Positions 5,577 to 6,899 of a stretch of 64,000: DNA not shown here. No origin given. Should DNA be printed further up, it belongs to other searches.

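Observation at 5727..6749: Unassigned 341-aa neighbour shows five beta-hairpin/helix repeats, possibly an ABBA (PT-barrel) prenyltransferase-like fold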

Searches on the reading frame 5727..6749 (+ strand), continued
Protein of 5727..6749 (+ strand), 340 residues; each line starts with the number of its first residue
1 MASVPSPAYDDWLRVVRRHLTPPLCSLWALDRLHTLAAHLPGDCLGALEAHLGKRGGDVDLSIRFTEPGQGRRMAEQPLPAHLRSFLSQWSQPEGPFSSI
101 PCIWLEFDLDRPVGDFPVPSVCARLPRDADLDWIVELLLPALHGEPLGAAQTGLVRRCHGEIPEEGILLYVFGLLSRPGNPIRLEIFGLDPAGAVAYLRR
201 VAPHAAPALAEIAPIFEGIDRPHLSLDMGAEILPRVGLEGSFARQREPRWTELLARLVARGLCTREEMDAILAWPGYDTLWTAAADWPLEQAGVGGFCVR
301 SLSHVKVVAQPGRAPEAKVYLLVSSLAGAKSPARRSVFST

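Call 35: find_encoding_contigs(protein=P0258, flank=6000, max_places=3)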
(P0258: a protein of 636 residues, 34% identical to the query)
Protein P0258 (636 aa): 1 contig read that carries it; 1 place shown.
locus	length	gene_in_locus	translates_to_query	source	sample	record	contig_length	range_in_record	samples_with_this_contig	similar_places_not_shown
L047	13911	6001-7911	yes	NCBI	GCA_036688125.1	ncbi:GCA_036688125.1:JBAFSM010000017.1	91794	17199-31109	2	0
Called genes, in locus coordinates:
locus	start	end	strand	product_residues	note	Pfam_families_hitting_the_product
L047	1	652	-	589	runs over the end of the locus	PF00072:Response_reg, PF00990:GGDEF, PF00563:EAL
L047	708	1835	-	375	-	PF00072:Response_reg, PF00512:HisKA, PF02518:HATPase_c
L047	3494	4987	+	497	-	PF03098:An_peroxidase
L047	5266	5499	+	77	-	-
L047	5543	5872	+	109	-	-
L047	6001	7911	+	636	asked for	PF01209:Ubie_methyltran, PF02353:CMAS, PF08241:Methyltransf_11, PF08242:Methyltransf_12, PF13649:Methyltransf_25, PF13847:Methyltransf_31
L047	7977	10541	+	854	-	PF05860:TPS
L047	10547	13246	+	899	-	PF07719:TPR_2 (faint), PF13176:TPR_7 (faint), PF13424:TPR_12 (weak), PF12770:CHAT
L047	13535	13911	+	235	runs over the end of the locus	PF01209:Ubie_methyltran, PF01135:PCMT (weak), PF13489:Methyltransf_23, PF13847:Methyltransf_31, PF08241:Methyltransf_11, PF08242:Methyltransf_12, PF13649:Methyltransf_25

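Call 43: search_solved_structures(query=A2, max_evalue=10, show_alignments=2)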
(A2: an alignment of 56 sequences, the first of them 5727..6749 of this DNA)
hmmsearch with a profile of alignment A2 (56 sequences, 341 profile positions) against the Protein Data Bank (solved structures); distinct sequences matched with E-value up to 10: 0.

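Call 44: search_protein_families(library=pfam, alignment_id=A2, max_evalue=0.1)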
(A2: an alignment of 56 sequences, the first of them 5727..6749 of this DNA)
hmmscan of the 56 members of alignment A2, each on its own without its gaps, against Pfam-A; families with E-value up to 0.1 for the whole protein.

A. member 1, window:5727-6749:+ (340 aa): 0 families

B. families by the number of members that match (of 56 scanned): 3 families
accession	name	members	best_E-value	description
PF20017.4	VMAP-M15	1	0.0043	vWA-MoxR associated protein middle region (VMAP-M) 15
PF22146.1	LicP_NPro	1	0.044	LicP N-terminal prodomain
PF25601.1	AAA_lid_14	1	0.067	AAA+ ATPase lid domain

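Call 45: find_encoding_contigs(protein=P0208, flank=5000, max_places=2)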
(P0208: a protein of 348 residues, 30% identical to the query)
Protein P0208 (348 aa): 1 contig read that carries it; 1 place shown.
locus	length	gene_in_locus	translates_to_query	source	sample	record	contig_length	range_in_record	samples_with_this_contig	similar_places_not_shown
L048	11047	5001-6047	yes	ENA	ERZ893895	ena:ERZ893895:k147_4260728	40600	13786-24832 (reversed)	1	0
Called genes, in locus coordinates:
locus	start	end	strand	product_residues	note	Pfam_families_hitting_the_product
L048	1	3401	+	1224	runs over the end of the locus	PF26355:HTH_VMAP-M9, PF00931:NB-ARC, PF13191:AAA_16, PF25172:Beta-prop_WDR3_2nd, PF23409:Beta-prop_EML, PF23414:Beta-prop_EML_2, PF24105:Beta-prop_CAF1B_HIR1, PF24782:WD40_MABP1-WDR62_2nd, +182 more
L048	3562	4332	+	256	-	PF01656:CbiA, PF10609:ParA, PF13614:AAA_31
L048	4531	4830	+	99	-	PF07862:Nif11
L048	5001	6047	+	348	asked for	-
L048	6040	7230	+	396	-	PF13621:Cupin_8 (faint), PF08007:JmjC_2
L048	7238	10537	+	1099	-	PF13575:DUF4135, PF05147:LANC_like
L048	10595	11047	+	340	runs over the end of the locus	-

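Call 46: find_encoding_contigs(protein=P0245, flank=5000, max_places=2)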
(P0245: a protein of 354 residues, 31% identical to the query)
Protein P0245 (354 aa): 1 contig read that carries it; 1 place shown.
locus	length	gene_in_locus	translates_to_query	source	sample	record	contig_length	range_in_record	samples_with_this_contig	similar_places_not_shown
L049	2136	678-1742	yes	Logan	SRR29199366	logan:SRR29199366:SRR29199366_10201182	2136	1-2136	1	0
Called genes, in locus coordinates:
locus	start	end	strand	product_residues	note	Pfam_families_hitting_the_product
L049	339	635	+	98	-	PF02979:NHase_alpha (weak)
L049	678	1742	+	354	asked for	-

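Call 47: find_encoding_contigs(protein=P0190, flank=5000, max_places=2)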
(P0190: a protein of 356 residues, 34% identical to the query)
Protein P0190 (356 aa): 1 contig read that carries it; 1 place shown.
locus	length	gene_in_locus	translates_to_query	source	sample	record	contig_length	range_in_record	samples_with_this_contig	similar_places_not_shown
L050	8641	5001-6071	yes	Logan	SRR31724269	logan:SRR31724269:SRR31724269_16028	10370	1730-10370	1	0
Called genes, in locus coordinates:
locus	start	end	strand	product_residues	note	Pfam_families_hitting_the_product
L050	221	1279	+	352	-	-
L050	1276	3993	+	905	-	PF04738:Lant_dehydr_N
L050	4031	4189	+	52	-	-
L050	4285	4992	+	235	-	-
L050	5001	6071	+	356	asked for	-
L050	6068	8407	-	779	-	PF13191:AAA_16, PF13401:AAA_22 (weak)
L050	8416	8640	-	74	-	?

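Call 72: search_solved_structures(query=P0267, max_evalue=0.01)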
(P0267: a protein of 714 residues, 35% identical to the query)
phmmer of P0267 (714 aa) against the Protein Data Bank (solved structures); distinct sequences matched with E-value up to 0.01: 11.
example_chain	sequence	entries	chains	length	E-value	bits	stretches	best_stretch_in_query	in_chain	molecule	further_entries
6sbg_A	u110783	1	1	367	1e-65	225.4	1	381-703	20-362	MstE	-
6sbb_A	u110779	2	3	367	1.7e-65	224.7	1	381-702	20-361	MstE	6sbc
6sbf_A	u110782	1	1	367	2e-65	224.4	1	381-702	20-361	MstE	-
6sbe_A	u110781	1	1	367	7e-65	222.6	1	381-702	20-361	MstE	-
6sbd_A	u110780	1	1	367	2.5e-64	220.8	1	381-702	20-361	MstE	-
6ij1_A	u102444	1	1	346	2.4e-50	174.6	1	387-703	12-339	Prenylcyclase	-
8paj_A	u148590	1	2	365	3.1e-24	88.3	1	386-702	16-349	Squalene-hopene/tetraprenyl-beta-curcumene cyclase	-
8pak_A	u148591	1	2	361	4.1e-23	84.6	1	396-702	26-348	Squalene--hopene cyclase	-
3sqc_A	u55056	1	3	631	4.7e-06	28.2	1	548-661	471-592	SQUALENE--HOPENE CYCLASE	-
1gsz_A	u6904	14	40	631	6.6e-06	27.7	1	548-661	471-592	SQUALENE--HOPENE CYCLASE | SQUALENE-HOPENE CYCLASE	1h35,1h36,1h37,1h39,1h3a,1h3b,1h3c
2sqc_A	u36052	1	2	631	1.7e-05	26.3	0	548-661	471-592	SQUALENE-HOPENE CYCLASE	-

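Call 86: find_encoding_contigs(protein=P0173, flank=5000, max_places=2)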
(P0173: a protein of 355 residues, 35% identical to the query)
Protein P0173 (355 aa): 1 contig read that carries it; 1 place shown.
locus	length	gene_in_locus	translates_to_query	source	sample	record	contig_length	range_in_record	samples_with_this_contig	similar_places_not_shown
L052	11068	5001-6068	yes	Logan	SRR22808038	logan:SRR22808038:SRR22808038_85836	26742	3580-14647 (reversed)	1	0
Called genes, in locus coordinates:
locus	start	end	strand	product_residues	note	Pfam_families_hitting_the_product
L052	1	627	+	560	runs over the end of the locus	PF00890:FAD_binding_2, PF01266:DAO (weak), PF01494:FAD_binding_3 (faint), PF13450:NAD_binding_8 (weak), PF04820:Trp_halogenase, PF01266:DAO (weak)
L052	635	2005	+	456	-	PF01565:FAD_binding_4, PF09265:Cytokin-bind (weak)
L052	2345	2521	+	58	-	-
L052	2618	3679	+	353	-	PF14028:Lant_dehydr_C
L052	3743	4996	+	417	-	PF08007:JmjC_2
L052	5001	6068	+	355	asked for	-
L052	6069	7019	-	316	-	-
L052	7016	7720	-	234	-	-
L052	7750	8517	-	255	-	-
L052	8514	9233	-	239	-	-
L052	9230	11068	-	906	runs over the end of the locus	PF04738:Lant_dehydr_N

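Call 87: find_encoding_contigs(protein=P0143, flank=5000, max_places=2)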
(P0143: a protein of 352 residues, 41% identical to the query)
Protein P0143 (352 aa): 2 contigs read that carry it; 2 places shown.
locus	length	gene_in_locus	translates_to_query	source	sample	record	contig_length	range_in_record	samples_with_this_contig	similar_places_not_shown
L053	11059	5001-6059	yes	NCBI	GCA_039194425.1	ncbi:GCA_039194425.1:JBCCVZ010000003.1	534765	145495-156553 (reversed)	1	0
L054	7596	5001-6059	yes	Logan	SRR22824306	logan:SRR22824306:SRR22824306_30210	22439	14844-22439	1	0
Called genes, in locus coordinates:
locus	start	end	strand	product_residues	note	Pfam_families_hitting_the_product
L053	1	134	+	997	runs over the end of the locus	PF00664:ABC_membrane, PF00005:ABC_tran, PF02463:SMC_N (faint)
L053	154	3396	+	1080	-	PF12773:DZR, PF13240:Zn_Ribbon_1 (faint), PF13191:AAA_16, PF13424:TPR_12 (faint), PF13432:TPR_16 (faint), PF07719:TPR_2 (faint)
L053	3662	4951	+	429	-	PF08007:JmjC_2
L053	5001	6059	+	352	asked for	-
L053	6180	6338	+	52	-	-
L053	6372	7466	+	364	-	-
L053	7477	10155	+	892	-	PF04738:Lant_dehydr_N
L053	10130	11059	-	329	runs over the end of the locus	PF14028:Lant_dehydr_C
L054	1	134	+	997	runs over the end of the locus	PF00664:ABC_membrane, PF00005:ABC_tran, PF02463:SMC_N (faint)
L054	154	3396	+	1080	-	PF12773:DZR, PF13240:Zn_Ribbon_1 (faint), PF13191:AAA_16, PF13424:TPR_12 (faint), PF13432:TPR_16 (faint), PF07719:TPR_2 (faint)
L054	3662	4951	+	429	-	PF08007:JmjC_2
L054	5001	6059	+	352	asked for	-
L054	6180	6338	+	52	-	-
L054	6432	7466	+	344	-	-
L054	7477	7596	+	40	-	?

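Call 92: list_cluster_members(proteins=[L051:10745-11869:+, P0267, P0206])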
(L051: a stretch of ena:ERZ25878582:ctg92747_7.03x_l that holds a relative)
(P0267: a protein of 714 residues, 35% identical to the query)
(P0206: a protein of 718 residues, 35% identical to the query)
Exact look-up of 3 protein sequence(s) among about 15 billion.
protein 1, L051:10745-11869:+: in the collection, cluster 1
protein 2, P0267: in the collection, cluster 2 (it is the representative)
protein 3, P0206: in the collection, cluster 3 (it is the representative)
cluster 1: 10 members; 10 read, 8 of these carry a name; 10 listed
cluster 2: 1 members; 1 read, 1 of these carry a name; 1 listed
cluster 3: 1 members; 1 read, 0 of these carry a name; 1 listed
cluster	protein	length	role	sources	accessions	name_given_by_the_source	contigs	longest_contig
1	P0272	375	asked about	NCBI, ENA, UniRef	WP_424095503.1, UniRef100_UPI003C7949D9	hypothetical protein [Moorena producens] | hypothetical protein n=1 Tax=Moorena producens TaxID=1155739 RepID=UPI003C7949D9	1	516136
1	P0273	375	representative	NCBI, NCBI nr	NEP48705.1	MAG: hypothetical protein F6K65_07655 [Moorea sp. SIO3C2] | hypothetical protein [Moorena sp. SIO3C2]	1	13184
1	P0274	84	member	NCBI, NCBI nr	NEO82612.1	MAG: hypothetical protein F6J99_43390 [Moorea sp. SIO4G3] | hypothetical protein [Moorena sp. SIO4G3]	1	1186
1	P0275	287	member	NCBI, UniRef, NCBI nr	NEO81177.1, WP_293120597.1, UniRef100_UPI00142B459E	hypothetical protein [Moorena sp. SIO4G3] | hypothetical protein n=1 Tax=Moorena sp. SIO4G3 TaxID=2607821 RepID=UPI00142B459E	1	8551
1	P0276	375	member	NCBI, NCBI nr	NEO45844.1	MAG: hypothetical protein F6K55_17635 [Moorea sp. SIO4A3] | hypothetical protein [Moorena sp. SIO4A3]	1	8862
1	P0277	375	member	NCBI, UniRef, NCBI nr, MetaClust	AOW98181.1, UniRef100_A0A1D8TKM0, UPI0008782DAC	hypothetical protein BJP34_00870 [Moorena producens PAL-8-15-08-1] | Uncharacterized protein n=2 Tax=Moorena TaxID=1155738 RepID=A0A1D8TKM0_9CYAN | status=active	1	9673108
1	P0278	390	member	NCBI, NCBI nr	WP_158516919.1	hypothetical protein [Moorena producens]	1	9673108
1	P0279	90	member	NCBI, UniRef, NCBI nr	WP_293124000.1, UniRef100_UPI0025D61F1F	hypothetical protein [Moorena sp. SIO4G3] | hypothetical protein n=1 Tax=Moorena sp. SIO4G3 TaxID=2607821 RepID=UPI0025D61F1F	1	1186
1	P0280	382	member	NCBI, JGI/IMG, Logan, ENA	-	-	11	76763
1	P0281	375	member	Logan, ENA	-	-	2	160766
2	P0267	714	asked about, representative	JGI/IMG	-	hypothetical protein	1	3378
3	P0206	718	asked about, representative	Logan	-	-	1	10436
